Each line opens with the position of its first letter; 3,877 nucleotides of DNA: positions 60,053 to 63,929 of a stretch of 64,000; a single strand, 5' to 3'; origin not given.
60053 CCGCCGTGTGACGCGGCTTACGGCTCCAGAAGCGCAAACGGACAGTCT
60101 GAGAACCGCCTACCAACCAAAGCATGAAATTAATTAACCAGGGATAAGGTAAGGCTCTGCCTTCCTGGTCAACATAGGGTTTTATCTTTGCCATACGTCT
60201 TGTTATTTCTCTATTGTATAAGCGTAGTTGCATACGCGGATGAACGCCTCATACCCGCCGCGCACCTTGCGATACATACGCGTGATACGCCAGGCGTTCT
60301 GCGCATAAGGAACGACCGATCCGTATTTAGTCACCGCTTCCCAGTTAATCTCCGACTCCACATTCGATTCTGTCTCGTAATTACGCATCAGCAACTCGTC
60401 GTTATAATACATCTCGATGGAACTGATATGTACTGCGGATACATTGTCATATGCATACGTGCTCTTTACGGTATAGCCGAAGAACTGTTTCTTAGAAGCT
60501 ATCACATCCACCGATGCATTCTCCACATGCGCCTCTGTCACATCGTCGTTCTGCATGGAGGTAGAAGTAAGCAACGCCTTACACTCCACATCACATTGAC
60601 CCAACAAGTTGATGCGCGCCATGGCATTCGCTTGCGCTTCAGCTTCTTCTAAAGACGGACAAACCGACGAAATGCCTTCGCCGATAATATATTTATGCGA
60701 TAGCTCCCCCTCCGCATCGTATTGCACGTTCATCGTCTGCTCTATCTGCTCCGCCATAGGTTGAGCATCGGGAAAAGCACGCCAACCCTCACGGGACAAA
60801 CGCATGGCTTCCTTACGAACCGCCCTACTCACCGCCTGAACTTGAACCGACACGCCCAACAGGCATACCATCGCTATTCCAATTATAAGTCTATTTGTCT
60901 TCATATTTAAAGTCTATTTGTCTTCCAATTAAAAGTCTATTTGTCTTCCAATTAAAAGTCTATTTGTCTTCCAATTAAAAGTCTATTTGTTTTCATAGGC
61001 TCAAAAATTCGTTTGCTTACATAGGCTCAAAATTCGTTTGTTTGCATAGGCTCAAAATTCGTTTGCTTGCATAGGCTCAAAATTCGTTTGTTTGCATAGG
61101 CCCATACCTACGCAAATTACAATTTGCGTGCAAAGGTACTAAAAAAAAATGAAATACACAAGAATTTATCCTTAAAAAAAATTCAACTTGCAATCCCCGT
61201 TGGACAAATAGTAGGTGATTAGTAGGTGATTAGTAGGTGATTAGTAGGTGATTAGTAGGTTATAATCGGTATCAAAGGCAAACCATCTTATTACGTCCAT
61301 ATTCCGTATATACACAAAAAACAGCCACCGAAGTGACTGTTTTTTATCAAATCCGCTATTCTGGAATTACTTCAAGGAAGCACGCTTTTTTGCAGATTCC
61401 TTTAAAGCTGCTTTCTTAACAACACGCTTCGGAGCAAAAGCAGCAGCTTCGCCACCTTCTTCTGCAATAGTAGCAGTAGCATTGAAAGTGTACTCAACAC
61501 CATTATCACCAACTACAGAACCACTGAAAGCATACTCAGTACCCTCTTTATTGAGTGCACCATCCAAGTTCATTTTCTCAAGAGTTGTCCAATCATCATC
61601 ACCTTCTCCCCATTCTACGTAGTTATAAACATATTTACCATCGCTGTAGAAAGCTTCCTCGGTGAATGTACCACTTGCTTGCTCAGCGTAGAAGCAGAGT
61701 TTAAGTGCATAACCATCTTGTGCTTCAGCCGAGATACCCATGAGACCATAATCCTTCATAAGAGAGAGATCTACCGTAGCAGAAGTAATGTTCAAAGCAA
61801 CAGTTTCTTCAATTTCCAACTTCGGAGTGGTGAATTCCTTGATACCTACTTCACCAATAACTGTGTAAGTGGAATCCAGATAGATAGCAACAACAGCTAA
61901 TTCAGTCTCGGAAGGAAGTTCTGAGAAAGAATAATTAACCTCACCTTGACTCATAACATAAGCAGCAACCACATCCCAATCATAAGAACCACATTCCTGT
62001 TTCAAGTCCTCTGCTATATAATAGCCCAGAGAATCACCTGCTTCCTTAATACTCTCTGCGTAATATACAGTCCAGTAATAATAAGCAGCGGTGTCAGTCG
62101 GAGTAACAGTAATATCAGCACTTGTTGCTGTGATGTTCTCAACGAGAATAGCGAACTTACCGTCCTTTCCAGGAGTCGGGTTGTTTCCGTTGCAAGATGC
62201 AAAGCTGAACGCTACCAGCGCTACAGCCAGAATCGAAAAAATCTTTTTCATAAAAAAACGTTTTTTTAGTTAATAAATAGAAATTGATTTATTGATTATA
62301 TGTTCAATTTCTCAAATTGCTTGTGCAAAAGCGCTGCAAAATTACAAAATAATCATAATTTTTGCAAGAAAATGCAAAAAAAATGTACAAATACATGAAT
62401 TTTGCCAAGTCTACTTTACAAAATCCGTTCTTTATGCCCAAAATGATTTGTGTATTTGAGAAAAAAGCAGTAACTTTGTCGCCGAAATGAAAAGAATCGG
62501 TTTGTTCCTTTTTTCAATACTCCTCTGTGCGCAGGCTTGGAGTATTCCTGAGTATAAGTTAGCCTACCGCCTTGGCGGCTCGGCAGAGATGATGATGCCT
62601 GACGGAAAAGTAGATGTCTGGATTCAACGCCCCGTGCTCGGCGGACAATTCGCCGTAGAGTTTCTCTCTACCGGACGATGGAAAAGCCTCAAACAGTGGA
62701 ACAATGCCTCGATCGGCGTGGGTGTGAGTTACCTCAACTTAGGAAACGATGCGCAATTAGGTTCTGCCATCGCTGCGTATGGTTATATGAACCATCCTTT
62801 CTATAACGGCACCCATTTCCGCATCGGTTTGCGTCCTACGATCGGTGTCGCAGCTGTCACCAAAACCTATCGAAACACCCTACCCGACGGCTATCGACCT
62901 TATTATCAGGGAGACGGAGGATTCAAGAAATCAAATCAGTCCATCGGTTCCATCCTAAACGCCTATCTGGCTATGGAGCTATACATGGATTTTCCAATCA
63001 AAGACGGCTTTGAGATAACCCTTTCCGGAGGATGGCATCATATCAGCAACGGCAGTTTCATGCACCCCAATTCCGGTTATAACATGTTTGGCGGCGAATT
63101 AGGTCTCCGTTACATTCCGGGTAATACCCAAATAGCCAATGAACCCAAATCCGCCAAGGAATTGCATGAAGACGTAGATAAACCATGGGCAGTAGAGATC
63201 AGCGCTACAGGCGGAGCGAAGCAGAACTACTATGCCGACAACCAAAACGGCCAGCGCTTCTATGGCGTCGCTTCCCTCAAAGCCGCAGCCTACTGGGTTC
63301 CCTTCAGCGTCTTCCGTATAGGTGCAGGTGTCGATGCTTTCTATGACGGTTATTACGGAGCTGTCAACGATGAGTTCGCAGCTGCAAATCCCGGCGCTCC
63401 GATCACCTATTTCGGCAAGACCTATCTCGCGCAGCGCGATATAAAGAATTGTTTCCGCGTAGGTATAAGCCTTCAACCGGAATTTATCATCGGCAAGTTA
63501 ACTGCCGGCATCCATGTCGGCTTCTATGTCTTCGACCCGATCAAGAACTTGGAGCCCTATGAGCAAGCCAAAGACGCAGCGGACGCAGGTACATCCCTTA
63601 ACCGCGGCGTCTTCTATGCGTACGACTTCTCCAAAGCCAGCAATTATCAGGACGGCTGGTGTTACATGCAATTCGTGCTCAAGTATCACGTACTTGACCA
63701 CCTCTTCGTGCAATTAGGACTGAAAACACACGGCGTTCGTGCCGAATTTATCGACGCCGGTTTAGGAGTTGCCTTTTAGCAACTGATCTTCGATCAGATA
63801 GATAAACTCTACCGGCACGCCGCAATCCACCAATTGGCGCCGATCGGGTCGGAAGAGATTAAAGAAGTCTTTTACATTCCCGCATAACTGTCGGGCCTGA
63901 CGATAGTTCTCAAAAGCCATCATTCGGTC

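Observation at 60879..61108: Translation-start region of a secreted-protein gene duplicated in tandem about 9 times, giving a ladder of mini-uORFs in its leader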

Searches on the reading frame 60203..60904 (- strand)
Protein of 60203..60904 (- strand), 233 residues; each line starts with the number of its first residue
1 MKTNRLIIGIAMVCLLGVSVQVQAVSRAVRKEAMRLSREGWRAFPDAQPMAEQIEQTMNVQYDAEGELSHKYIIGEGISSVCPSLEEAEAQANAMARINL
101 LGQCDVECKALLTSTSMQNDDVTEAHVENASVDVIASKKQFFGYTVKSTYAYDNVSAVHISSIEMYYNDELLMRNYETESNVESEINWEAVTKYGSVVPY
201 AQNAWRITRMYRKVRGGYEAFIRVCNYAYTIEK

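Call 9: search_protein_families(library=pfam, proteins=[window:60203-60904:-], max_evalue=0.01)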
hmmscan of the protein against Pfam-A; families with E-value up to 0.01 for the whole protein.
window:60203-60904:- (233 aa): 1 family
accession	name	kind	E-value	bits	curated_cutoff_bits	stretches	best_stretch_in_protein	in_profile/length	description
PF06018.20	CodY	-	0.0045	16.9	29.5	1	125-185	31-91/177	CodY GAF-like domain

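Call 10: search_protein_families(library=ncbifam, proteins=[window:60203-60904:-], max_evalue=0.01)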
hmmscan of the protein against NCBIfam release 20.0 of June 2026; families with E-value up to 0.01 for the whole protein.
window:60203-60904:- (233 aa): 0 families

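Call 11: find_homologous_proteins(query=window:60203-60904:-)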
Query window:60203-60904:- (233 aa): 8 proteins with E <= 0.001 among 126 candidates.
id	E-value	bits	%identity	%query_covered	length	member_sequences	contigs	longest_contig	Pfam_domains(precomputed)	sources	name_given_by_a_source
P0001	1.1e-133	461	95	95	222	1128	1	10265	-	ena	-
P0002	9.9e-132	455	93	95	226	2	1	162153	-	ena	-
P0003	8.0e-108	377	90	82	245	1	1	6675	-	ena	-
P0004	1.5e-99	350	69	100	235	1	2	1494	-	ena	-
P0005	1.4e-91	324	88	73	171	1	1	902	-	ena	-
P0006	1.2e-90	321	65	98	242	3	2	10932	-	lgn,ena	-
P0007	1.4e-79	285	92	61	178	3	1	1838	-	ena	-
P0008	1.4e-57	213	71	58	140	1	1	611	-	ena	-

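Call 13: find_encoding_contigs(protein=P0001, flank=3000, max_places=10)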
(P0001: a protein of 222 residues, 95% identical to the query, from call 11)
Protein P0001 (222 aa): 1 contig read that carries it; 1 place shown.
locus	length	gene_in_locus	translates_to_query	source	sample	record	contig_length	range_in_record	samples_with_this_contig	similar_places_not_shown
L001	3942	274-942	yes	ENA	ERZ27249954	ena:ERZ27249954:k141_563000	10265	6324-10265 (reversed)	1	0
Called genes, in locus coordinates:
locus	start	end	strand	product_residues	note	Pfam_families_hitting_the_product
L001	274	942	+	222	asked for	-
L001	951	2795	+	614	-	PF03321:GH3, PF23571:GH3_M, PF23572:GH3_C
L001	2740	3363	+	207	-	PF00702:Hydrolase, PF13419:HAD_2, PF13242:Hydrolase_like (weak)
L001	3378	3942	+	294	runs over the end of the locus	PF01553:Acyltransferase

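Call 14: find_encoding_contigs(protein=P0002, flank=3000, max_places=10)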
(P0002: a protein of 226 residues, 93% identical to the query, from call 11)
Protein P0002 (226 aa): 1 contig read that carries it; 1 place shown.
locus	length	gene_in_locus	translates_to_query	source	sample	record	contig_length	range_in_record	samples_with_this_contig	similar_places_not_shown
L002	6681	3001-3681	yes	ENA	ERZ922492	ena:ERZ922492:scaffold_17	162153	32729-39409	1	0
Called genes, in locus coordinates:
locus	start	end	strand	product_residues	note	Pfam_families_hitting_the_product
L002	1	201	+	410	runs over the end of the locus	-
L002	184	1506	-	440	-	PF09411:PagL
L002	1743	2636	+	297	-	-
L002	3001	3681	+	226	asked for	-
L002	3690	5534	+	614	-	PF03321:GH3, PF23571:GH3_M, PF23572:GH3_C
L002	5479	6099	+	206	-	PF00702:Hydrolase, PF13419:HAD_2, PF13242:Hydrolase_like (weak)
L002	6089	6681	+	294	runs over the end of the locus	PF01553:Acyltransferase (weak)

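Call 17: find_encoding_contigs(protein=P0004, flank=3000, max_places=10)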
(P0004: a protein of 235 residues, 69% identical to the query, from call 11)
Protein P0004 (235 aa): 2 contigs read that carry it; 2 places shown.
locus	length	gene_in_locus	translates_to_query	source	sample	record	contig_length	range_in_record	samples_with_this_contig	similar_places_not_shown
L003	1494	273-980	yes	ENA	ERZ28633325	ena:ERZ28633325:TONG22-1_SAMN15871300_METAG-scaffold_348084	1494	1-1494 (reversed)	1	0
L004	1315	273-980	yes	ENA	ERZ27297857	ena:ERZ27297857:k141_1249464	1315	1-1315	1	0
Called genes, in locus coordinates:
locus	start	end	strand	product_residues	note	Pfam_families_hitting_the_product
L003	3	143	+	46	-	?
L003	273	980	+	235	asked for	-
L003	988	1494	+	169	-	?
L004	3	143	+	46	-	?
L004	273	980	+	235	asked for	-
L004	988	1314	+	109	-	?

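Call 18: find_encoding_contigs(protein=P0006, flank=3000, max_places=10)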
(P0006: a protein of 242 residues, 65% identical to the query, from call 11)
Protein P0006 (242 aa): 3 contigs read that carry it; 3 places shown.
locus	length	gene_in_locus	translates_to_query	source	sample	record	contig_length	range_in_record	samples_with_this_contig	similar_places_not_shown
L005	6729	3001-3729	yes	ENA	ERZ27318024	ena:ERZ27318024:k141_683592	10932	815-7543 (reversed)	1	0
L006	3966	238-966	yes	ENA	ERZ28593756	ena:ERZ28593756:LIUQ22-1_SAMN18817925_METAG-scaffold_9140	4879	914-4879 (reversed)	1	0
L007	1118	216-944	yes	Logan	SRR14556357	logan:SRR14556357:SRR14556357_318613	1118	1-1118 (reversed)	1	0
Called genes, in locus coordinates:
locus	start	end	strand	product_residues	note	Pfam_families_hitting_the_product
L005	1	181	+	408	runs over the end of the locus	-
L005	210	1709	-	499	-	PF09411:PagL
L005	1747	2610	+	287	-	-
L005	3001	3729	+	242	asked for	-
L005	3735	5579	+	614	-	PF03321:GH3, PF23571:GH3_M, PF23572:GH3_C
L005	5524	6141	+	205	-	PF00702:Hydrolase, PF13419:HAD_2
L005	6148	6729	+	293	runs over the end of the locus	PF01553:Acyltransferase (weak)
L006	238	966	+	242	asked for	-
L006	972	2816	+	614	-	PF03321:GH3, PF23571:GH3_M, PF23572:GH3_C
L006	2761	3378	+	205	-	PF00702:Hydrolase, PF13419:HAD_2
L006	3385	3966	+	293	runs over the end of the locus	PF01553:Acyltransferase (weak)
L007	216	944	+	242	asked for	-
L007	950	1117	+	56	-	?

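Call 23: find_related_loci(query=A1, collection=genome_contigs, flank=3000)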
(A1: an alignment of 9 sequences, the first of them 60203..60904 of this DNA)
Query A1 (233 aa) in genome_contigs; peptide patterns used: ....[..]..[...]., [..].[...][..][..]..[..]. (x = any residue, [..] = any of these).
55 stretches matched a pattern; 2 encode a relative of the query (tblastn E <= 1e-3); 2 distinct loci.
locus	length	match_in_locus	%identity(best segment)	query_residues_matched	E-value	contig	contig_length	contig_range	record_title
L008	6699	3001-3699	94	1-233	4e-152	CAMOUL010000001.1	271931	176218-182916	MAG: uncultured Bacteroidales bacterium isolate SRR873603_bin.57_metaWRAP_v1.3_MAG genome assembly, contig: NODE_25_leng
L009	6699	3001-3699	93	1-233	2e-151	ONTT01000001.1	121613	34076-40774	uncultured Bacteroidales bacterium isolate RUG631 genome assembly, contig: scaffold_53, whole genome shotgun sequence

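Call 33: find_encoding_contigs(protein=window:60203-60904:-, flank=1500, max_places=10)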
Protein window:60203-60904:- (233 aa): no gene with exactly this product is on record in the collection.

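Call 34: find_encoding_contigs(protein=window:60203-60871:-, flank=1500, max_places=10)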
Protein window:60203-60871:- (222 aa): 1 contig read that carries it; 1 place shown.
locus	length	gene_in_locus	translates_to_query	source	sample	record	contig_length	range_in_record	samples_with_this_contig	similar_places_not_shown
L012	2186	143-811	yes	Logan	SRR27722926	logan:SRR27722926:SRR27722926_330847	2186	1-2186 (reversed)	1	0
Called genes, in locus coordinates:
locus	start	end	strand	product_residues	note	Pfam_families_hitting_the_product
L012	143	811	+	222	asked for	-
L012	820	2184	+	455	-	?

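Call 35: find_encoding_contigs(protein=P0005, flank=1500, max_places=10)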
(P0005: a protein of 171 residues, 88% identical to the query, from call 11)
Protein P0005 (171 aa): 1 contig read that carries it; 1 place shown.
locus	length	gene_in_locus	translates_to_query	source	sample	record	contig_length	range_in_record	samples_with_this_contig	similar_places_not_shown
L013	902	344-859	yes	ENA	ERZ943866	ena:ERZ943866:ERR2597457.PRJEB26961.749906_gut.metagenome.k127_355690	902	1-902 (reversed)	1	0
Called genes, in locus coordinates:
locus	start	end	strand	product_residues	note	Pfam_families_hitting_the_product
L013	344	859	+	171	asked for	-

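Call 36: find_encoding_contigs(protein=P0007, flank=1500, max_places=10)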
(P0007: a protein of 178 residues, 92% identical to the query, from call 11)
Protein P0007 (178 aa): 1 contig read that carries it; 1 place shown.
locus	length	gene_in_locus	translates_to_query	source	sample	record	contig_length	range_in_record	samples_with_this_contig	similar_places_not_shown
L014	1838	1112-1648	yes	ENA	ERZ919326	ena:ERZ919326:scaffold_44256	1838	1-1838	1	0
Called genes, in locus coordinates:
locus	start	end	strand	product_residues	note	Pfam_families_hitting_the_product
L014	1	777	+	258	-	?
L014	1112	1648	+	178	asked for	-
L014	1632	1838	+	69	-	?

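Call 40: list_cluster_members(proteins=[P0001])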
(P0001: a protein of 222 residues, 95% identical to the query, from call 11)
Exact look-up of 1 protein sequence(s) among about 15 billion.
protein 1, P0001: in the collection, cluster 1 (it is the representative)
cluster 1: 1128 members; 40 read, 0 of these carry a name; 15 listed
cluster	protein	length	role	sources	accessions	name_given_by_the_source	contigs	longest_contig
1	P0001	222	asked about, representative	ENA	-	-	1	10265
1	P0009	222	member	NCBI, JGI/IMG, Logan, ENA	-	-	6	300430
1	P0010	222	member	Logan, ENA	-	-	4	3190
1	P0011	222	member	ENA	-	-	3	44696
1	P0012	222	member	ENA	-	-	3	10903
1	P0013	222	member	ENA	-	-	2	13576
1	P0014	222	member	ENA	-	-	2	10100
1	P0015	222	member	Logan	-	-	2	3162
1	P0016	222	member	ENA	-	-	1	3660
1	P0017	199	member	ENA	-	-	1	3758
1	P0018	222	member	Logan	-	-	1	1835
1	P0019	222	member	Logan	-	-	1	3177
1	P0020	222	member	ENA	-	-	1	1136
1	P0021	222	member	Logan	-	-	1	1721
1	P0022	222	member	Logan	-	-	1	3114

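Call 41: find_encoding_contigs(protein=P0009, flank=600, max_places=10)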
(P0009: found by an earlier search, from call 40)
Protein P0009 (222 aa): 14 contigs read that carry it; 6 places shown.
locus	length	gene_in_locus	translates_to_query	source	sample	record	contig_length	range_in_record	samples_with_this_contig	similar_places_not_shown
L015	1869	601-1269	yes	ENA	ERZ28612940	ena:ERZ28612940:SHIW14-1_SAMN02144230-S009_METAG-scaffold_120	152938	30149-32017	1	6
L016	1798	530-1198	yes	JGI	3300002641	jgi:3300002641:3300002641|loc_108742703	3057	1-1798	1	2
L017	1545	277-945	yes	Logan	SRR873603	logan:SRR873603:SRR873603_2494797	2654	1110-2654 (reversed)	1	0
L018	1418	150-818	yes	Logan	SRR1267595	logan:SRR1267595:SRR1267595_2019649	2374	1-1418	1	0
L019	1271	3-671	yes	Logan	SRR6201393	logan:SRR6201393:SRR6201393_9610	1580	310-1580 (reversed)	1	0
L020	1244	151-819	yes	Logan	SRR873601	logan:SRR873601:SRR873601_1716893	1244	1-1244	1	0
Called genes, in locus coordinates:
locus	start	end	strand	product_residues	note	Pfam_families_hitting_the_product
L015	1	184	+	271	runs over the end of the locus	-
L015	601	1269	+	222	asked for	-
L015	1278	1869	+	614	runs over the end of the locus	PF03321:GH3, PF23571:GH3_M, PF23572:GH3_C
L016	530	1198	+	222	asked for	-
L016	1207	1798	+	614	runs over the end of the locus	PF03321:GH3, PF23571:GH3_M, PF23572:GH3_C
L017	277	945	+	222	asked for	-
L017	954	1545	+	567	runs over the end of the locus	?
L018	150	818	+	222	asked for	-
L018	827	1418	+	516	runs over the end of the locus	?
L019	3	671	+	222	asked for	?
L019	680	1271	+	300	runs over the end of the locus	?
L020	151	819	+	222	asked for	-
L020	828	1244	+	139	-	?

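Call 42: find_encoding_contigs(protein=P0010, flank=600, max_places=10)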
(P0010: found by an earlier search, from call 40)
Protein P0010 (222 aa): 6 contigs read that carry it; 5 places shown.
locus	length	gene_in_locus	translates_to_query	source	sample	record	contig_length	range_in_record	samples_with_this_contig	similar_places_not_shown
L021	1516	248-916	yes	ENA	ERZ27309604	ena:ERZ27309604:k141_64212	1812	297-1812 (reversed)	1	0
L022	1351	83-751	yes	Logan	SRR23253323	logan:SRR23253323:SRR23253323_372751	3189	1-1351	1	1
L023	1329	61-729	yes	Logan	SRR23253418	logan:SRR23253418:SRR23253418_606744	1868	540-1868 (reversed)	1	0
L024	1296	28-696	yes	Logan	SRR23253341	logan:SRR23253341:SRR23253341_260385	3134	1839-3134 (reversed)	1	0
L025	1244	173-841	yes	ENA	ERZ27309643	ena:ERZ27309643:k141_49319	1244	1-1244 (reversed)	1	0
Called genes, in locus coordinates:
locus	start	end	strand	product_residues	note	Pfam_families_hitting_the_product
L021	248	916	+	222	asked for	-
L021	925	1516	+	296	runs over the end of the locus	?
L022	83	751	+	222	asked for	-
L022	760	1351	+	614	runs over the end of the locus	PF03321:GH3, PF23571:GH3_M, PF23572:GH3_C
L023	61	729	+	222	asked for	-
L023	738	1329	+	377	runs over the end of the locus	?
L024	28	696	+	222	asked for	-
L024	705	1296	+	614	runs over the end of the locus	PF03321:GH3, PF23571:GH3_M, PF23572:GH3_C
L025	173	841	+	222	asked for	-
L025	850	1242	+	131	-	?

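Call 43: find_encoding_contigs(protein=P0011, flank=600, max_places=10)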
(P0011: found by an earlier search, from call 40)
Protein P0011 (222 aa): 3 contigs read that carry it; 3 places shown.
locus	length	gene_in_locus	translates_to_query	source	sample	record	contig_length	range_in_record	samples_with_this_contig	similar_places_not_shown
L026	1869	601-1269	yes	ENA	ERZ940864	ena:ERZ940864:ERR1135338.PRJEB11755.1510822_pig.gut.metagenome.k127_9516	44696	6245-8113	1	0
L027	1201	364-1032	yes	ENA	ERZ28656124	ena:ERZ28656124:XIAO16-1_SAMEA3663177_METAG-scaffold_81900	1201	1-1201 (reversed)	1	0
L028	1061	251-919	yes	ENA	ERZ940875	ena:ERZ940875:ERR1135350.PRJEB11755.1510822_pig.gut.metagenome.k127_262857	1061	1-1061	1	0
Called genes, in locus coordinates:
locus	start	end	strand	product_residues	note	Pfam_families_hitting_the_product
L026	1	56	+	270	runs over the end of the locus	-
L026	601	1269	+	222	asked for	-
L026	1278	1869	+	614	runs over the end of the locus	PF03321:GH3, PF23571:GH3_M, PF23572:GH3_C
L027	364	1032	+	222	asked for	-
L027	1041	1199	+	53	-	?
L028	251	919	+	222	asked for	-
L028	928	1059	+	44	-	?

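Call 44: find_encoding_contigs(protein=P0012, flank=600, max_places=10)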
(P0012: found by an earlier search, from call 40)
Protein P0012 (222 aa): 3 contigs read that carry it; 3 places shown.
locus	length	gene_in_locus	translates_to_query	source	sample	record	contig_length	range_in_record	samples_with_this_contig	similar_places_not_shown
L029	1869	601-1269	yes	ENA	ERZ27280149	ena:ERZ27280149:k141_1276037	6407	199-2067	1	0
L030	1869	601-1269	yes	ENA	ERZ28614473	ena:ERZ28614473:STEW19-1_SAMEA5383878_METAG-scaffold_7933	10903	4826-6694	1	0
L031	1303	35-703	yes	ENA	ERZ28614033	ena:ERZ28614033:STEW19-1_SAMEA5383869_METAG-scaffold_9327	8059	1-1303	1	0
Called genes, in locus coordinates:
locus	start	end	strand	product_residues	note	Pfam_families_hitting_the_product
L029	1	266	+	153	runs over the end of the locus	?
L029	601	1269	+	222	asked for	-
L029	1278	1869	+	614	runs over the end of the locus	PF03321:GH3, PF23571:GH3_M, PF23572:GH3_C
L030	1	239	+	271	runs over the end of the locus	-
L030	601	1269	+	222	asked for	-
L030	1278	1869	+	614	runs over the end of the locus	PF03321:GH3, PF23571:GH3_M, PF23572:GH3_C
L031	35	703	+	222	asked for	-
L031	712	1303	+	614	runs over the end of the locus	PF03321:GH3, PF23571:GH3_M, PF23572:GH3_C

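Call 67: predict_structure(alignment_id=A1)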
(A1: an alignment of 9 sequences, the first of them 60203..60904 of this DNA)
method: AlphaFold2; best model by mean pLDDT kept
length: 233 residues; sequences in the alignment: 9
mean_pLDDT: 45.2   pTM: 0.36
mean pLDDT of the five models: 45.2, 42.2, 39.1, 37.9, 31.6
residues with pLDDT >= 90: 0; 70-90: 7; 50-70: 84; < 50: 142
segments of 3 or more residues with pLDDT < 50: 1-76, 107-138, 140-142, 151-158, 195-206, 225-233
pLDDT, mean of each block of 10 residues (from residue 1): 43 30 32 37 34 33 37 50 65 55 50 34 27 38 56 46 64 60 55 42 45 63 47 34
secondary structure, 60 per line:
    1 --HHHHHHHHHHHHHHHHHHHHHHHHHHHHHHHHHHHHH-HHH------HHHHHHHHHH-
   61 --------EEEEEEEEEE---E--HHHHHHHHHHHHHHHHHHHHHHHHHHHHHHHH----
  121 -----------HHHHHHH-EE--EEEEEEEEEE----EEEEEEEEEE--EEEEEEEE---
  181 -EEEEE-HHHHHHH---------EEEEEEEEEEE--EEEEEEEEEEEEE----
elements in order: H3-39 H50-59 E69-78 H85-116 H132-138 E144-153 E158-167 E170-177 E182-186 H188-194 E204-214 E217-229

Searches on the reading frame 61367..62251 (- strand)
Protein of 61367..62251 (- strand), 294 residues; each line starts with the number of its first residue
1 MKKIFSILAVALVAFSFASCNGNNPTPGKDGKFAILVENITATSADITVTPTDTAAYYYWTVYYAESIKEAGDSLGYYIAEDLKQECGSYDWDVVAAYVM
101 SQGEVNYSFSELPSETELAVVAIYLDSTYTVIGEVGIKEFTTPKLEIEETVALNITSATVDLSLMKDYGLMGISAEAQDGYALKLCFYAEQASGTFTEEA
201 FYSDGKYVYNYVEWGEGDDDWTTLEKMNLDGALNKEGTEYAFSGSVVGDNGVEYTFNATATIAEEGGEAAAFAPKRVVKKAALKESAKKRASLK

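Call 9: search_protein_families(library=pfam, proteins=[window:61367-62251:-], max_evalue=0.01)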
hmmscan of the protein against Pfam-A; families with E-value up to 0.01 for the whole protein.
window:61367-62251:- (294 aa): 0 families

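Call 10: search_protein_families(library=ncbifam, proteins=[window:61367-62251:-], max_evalue=0.01)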
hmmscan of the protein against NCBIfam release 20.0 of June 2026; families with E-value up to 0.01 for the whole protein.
window:61367-62251:- (294 aa): 1 family
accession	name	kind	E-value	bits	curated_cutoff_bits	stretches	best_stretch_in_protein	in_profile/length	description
NF050142.1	PG1828_fam_lipo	equivalog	0.0012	19.5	50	1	1-24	1-23/59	PG1828 family lipoprotein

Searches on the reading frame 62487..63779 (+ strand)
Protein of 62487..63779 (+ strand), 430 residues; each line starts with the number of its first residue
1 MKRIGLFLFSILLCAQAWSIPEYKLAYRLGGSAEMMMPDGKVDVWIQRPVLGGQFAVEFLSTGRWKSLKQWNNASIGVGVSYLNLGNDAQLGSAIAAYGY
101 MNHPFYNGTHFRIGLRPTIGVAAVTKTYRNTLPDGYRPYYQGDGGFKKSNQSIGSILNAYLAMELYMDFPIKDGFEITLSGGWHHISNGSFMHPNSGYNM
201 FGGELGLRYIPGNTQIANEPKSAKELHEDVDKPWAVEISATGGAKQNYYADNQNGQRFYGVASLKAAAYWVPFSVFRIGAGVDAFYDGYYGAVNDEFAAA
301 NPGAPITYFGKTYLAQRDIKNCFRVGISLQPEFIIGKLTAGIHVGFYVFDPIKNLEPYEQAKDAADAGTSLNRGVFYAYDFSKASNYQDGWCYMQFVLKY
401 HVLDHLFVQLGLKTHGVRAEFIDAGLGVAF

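Call 9: search_protein_families(library=pfam, proteins=[window:62487-63779:+], max_evalue=0.01)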
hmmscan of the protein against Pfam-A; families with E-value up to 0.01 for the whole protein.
window:62487-63779:+ (430 aa): 1 family
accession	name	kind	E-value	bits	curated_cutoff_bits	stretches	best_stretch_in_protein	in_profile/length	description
PF09411.16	PagL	-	2.4e-08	34.7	23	1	63-208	11-136/136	Lipid A 3-O-deacylase (PagL)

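Call 10: search_protein_families(library=ncbifam, proteins=[window:62487-63779:+], max_evalue=0.01)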
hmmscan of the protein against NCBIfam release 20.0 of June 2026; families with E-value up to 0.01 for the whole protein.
window:62487-63779:+ (430 aa): 0 families
